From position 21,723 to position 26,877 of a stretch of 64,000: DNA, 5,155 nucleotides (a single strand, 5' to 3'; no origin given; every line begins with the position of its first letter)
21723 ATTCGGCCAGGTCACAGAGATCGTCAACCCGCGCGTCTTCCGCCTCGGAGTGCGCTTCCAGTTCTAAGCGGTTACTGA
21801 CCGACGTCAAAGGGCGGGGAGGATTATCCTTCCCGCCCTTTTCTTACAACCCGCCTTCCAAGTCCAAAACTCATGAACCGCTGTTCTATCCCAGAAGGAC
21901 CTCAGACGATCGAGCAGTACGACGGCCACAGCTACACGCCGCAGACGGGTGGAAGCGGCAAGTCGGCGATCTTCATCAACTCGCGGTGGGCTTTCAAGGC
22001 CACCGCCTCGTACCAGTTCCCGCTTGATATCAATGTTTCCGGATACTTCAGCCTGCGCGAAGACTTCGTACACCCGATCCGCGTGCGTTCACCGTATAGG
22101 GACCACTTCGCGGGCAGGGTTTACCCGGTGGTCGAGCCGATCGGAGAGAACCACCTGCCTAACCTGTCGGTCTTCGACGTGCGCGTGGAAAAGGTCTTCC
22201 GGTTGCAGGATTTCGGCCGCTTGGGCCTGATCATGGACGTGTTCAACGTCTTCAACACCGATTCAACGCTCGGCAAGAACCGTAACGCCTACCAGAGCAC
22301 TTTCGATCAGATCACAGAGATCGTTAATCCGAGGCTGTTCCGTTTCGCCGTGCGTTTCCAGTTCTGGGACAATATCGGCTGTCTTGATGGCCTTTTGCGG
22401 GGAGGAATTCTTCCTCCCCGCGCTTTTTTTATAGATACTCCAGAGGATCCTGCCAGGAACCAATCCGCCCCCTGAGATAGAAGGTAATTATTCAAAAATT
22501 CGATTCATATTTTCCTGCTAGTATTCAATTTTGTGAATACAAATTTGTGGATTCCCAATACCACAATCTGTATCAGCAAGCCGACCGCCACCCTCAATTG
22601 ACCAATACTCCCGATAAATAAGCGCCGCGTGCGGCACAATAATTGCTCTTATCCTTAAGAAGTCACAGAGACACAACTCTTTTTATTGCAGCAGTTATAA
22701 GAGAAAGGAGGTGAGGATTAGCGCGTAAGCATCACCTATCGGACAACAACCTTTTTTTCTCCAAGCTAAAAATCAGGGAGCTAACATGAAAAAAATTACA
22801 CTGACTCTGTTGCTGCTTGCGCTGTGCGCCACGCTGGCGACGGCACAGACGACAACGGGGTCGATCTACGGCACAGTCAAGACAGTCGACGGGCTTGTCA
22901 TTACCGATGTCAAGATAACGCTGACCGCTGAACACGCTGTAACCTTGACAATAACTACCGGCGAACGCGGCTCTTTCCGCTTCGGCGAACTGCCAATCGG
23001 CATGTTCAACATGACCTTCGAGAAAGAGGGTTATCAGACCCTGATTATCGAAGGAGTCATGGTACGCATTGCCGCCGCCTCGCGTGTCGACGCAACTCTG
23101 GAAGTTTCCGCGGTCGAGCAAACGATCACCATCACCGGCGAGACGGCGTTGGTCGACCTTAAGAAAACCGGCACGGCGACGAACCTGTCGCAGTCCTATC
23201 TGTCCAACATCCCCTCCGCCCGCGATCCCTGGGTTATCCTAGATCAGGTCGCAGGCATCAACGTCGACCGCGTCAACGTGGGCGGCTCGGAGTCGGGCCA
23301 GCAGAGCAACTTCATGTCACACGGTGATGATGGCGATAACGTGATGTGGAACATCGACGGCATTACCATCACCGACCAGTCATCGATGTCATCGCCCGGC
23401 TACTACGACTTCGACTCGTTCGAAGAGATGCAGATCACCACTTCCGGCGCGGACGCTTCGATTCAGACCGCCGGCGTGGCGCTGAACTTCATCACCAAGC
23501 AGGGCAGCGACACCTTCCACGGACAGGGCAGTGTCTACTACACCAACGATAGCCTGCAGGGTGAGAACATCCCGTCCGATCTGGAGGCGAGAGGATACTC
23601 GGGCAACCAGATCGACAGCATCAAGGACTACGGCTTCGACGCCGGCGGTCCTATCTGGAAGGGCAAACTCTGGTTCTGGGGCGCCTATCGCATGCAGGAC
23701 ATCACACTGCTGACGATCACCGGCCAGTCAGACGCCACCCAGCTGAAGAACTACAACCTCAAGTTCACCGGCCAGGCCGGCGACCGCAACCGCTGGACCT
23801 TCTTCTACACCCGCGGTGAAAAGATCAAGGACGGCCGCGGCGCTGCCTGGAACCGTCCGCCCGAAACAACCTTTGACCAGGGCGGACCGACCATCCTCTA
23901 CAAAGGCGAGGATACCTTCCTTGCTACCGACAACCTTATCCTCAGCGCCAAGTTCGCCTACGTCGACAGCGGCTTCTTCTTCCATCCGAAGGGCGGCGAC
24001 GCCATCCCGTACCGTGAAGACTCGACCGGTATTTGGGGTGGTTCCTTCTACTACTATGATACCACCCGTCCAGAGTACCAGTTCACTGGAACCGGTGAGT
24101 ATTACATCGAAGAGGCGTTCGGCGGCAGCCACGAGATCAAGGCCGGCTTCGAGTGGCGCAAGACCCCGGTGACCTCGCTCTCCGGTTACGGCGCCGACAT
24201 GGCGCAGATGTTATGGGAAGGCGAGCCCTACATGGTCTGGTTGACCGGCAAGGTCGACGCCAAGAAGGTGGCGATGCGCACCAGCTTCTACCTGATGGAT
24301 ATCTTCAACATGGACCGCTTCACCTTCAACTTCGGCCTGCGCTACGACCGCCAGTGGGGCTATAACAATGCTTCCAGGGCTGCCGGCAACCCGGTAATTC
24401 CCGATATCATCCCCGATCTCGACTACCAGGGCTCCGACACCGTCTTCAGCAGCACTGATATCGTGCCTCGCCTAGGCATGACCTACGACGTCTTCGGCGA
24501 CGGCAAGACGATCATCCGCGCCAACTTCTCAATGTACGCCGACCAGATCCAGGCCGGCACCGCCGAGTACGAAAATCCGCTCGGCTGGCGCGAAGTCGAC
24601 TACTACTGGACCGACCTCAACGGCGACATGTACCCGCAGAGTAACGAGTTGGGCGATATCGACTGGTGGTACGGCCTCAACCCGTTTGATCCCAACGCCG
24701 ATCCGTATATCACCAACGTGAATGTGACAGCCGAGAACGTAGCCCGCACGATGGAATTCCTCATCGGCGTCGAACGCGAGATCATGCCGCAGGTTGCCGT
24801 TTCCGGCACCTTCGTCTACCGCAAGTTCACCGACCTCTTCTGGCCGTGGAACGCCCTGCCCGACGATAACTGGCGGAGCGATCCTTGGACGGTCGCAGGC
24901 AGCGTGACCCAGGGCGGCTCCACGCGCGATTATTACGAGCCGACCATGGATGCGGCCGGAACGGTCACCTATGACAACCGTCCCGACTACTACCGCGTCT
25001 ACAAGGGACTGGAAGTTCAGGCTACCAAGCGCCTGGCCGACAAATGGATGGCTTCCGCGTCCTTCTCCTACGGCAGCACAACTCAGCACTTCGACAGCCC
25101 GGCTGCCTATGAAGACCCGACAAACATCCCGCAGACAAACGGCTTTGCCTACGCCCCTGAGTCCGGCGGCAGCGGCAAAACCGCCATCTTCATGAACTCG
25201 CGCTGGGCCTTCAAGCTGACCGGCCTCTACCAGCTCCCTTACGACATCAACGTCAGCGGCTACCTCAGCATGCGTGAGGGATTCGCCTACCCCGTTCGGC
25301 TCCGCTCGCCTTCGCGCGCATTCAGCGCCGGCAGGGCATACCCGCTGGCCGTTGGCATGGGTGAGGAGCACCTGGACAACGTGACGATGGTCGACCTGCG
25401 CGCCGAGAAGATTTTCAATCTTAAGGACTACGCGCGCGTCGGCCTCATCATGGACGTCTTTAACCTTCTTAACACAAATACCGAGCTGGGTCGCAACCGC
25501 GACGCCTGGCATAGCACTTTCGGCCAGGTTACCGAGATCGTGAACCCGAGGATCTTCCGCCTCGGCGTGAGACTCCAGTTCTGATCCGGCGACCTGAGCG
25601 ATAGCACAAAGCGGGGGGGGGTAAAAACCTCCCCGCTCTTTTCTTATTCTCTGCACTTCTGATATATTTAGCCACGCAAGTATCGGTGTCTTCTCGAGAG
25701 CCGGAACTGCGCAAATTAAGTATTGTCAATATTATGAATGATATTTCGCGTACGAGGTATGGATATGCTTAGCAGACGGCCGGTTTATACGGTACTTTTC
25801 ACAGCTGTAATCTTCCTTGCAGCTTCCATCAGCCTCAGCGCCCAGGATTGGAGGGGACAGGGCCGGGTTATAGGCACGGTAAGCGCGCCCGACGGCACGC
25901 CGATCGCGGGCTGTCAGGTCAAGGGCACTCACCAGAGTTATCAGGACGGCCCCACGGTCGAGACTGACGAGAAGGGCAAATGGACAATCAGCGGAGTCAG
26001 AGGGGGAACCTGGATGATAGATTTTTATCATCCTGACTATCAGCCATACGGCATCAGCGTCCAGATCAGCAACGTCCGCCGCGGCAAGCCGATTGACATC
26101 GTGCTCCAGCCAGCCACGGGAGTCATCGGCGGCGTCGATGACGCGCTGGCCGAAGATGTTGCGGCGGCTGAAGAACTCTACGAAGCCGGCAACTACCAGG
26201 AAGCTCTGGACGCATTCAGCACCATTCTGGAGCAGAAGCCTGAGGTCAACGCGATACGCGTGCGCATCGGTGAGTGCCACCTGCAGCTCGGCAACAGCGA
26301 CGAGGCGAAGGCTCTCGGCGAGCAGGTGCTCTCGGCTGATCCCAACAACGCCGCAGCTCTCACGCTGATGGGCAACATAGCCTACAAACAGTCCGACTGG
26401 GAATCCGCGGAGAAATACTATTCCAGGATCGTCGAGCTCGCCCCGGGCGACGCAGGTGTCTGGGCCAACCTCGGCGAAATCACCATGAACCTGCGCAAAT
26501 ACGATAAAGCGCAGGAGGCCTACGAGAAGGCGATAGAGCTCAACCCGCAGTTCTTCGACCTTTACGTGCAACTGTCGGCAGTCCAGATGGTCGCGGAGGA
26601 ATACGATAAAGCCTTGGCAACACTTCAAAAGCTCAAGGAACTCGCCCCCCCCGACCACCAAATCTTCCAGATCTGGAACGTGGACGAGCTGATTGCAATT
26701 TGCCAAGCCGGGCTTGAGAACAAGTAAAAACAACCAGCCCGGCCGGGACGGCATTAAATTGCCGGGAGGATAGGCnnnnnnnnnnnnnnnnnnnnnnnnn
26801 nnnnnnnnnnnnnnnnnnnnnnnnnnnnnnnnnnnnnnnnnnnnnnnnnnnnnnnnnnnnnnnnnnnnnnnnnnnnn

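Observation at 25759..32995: Linked CarboxypepD_reg-TPR, VWA-like and GWxTD-TPR genes convergent with a seven-repeat PEGA-like surface protein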

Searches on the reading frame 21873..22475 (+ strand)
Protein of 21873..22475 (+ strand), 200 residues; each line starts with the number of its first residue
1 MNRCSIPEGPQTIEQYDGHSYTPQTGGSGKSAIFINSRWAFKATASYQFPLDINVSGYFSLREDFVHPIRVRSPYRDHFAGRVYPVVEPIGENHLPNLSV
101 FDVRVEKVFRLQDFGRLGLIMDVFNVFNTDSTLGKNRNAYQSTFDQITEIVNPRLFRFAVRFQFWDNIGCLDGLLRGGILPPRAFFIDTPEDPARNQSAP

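Call 9: search_protein_families(library=pfam, proteins=[window:21873-22475:+], max_evalue=0.00001)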
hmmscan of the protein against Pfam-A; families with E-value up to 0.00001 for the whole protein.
window:21873-22475:+ (200 aa): 0 families

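Call 44: search_protein_families(library=ncbifam, proteins=[window:21873-22475:+], max_evalue=0.001)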
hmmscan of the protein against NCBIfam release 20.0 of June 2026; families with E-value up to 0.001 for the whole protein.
window:21873-22475:+ (200 aa): 0 families

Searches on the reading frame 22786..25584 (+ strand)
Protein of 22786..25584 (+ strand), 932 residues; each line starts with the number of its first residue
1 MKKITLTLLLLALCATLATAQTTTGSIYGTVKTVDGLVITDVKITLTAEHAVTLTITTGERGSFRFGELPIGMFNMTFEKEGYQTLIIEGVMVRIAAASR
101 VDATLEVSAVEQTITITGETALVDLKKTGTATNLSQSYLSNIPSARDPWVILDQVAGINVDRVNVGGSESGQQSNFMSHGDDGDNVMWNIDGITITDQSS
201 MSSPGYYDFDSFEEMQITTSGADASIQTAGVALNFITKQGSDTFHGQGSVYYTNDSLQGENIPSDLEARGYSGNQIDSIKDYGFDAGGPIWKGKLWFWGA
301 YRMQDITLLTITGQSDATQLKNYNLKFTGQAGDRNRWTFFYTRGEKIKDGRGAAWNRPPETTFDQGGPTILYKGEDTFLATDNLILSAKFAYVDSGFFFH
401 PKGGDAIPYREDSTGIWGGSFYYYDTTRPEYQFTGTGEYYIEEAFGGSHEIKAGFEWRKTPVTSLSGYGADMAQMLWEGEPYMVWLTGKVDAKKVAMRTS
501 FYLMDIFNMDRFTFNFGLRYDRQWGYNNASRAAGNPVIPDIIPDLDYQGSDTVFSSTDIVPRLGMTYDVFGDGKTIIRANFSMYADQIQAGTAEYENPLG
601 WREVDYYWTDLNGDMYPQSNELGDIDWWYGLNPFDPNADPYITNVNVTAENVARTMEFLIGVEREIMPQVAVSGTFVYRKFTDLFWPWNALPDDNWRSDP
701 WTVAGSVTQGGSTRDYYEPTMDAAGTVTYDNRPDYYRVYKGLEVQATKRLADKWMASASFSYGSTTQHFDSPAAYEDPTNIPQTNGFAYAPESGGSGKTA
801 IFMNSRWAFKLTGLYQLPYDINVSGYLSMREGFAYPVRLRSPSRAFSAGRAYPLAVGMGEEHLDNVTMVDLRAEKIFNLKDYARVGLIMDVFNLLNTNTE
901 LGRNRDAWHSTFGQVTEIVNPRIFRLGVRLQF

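Call 9: search_protein_families(library=pfam, proteins=[window:22786-25584:+], max_evalue=0.00001)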
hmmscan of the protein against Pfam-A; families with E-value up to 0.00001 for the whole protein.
window:22786-25584:+ (932 aa): 1 family
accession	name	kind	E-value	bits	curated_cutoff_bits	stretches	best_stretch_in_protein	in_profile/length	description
PF13620.12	CarboxypepD_reg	-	1.6e-11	44.8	32.3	1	26-106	1-82/82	Carboxypeptidase regulatory-like domain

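Call 91: search_protein_families(library=pfam, proteins=[window:22786-25584:+], max_evalue=1)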
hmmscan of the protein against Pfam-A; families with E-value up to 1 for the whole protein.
window:22786-25584:+ (932 aa): 6 families
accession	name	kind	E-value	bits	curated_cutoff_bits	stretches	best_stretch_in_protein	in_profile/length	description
PF13620.12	CarboxypepD_reg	-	1.6e-11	44.8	32.3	1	26-106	1-82/82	Carboxypeptidase regulatory-like domain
PF07715.20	Plug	-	0.00047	21.1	23.9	1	129-225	7-98/107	TonB-dependent Receptor Plug Domain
PF17210.9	SdrD_B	-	0.0036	17.9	29.7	1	39-83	24-70/112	SdrD B-like domain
PF17802.7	SpaA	-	0.12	13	23.1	1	36-77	13-57/91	Prealbumin-like fold domain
PF22902.2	NOMO1-like_9th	-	0.12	12.6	27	1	39-84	13-61/75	BOS complex subunit NOMO1-like, beta sandwich domain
PF23109.1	ARCH_RTEL1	-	0.34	11.3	27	1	189-248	50-110/181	RTEL1 helicase, ARCH domain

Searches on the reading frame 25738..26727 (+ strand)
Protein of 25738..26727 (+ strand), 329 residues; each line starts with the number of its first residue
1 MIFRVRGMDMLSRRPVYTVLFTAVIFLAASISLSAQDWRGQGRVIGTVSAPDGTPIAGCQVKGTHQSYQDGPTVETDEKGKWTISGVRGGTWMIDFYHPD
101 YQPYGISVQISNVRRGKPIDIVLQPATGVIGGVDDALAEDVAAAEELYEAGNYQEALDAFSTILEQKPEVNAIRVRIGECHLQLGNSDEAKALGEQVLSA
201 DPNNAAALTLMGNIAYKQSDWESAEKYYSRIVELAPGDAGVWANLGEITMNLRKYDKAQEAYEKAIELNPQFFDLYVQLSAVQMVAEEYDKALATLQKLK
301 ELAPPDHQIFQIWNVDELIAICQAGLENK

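Call 5: search_protein_families(library=pfam, proteins=[window:25738-26727:+], max_evalue=0.1)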
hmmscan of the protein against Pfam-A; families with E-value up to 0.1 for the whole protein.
window:25738-26727:+ (329 aa): 40 families (the best 25 are shown)
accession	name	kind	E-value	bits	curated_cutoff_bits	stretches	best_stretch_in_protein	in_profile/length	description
PF07719.23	TPR_2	-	1.9e-28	96.6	27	4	240-271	2-33/34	Tetratricopeptide repeat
PF14559.12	TPR_19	-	6.4e-26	90.9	25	3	147-214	1-68/68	Tetratricopeptide repeat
PF00515.34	TPR_1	-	7.3e-25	86.2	27.8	3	241-272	3-34/34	Tetratricopeptide repeat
PF13432.12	TPR_16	-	8.6e-23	80.9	32.7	3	142-205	2-65/65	Tetratricopeptide repeat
PF13181.12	TPR_8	-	5e-19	67.2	25.7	2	240-271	2-33/34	Tetratricopeptide repeat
PF23914.1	TPR_CcmH_CycH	-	1.5e-18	67.5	42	2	236-313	47-127/158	Cytochrome c-type biogenesis protein H TPR domain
PF13428.12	TPR_14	-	6.1e-18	64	23.5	3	207-248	3-44/44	Tetratricopeptide repeat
PF13431.12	TPR_17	-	1.2e-15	56.8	24.4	3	261-293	1-33/34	Tetratricopeptide repeat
PF13424.12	TPR_12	-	2.3e-13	50.5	30.1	3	171-235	3-75/77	Tetratricopeptide repeat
PF13174.12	TPR_6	-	2.8e-13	50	26.3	0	207-237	2-32/33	Tetratricopeptide repeat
PF13176.12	TPR_7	-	1.3e-11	44.1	27.9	1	242-271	2-31/36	Tetratricopeptide repeat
PF13371.12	TPR_9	-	2.2e-11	44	35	1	213-271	3-61/73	Tetratricopeptide repeat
PF12895.13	ANAPC3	-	6.1e-10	39.7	27.2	2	189-265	7-82/82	Anaphase-promoting complex, cyclosome, subunit 3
PF13620.12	CarboxypepD_reg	-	3.2e-09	37.4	32.3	1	44-123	2-81/82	Carboxypeptidase regulatory-like domain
PF13414.12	TPR_11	-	5.4e-09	36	26.8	1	254-279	9-34/42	TPR repeat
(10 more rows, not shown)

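Call 6: search_protein_families(library=ncbifam, proteins=[window:25738-26727:+], max_evalue=0.1)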
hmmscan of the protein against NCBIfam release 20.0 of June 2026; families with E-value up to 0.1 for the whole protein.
window:25738-26727:+ (329 aa): 45 families (the best 25 are shown)
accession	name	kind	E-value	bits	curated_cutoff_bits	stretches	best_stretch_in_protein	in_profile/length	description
TIGR02917.1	PEP_TPR_lipo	equivalog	3.8e-20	71.4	312.2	1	149-308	715-872/899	XrtA/PEP-CTERM system TPR-repeat protein PrsT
NF040959.1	MamA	equivalog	2.2e-17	63.2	200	1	146-302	46-202/204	magnetosome protein MamA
TIGR02552.1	LcrH_SycD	equivalog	6.3e-14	51.9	104.8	2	196-304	9-117/136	SycD/LcrH family type III secretion system chaperone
TIGR02521.1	type_IV_pilW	equivalog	1.4e-12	47.7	154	1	141-307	35-203/234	type IV pilus biogenesis/stability protein PilW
NF033920.0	C39_PA2778_fam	equivalog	1.5e-11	44.2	150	1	185-270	170-255/255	PA2778 family cysteine peptidase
NF033762.1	social_mot_Tgl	equivalog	2.2e-11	43.6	225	3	149-231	43-126/252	social motility TPR repeat lipoprotein Tgl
NF047371.1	FlcA_CTERM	equivalog_domain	3.6e-11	42.3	300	2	147-234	449-536/646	periplasmic flagellar collar protein FlcA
TIGR00540.1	TPR_hemY_coli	hypoth_equivalog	3.1e-10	39.4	142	1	141-265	265-385/385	heme biosynthesis-associated TPR protein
NF033758.1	gliding_GltE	equivalog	4.9e-10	39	225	1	149-299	132-282/411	adventurous gliding motility TPR repeat lipoprotein GltE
TIGR00990.1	3a0801s09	subfamily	5.5e-10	38.5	757.25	2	214-300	374-460/615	mitochondrial import receptor subunit TOM70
TIGR03939.1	PGA_TPR_OMP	equivalog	6.4e-10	37.9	366.65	2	224-309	414-499/800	poly-beta-1,6 N-acetyl-D-glucosamine export porin PgaA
NF008757.0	PRK11788.1-5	equivalog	4.3e-08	32.7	363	2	174-301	110-242/388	lipopolysaccharide assembly protein LapB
TIGR02795.1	tol_pal_ybgF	equivalog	6.2e-08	33.2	90.1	1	141-237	6-108/119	tol-pal system protein YbgF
NF052415.1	T3SS_chap_SctY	equivalog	2.3e-07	31.3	70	1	178-267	13-105/106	type III secretion apparatus assembly chaperone SctY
NF047507.1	TPR_BatC_Lepto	exception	2.4e-07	30.4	175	1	141-237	28-128/214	TPR repeat-containing protein BatC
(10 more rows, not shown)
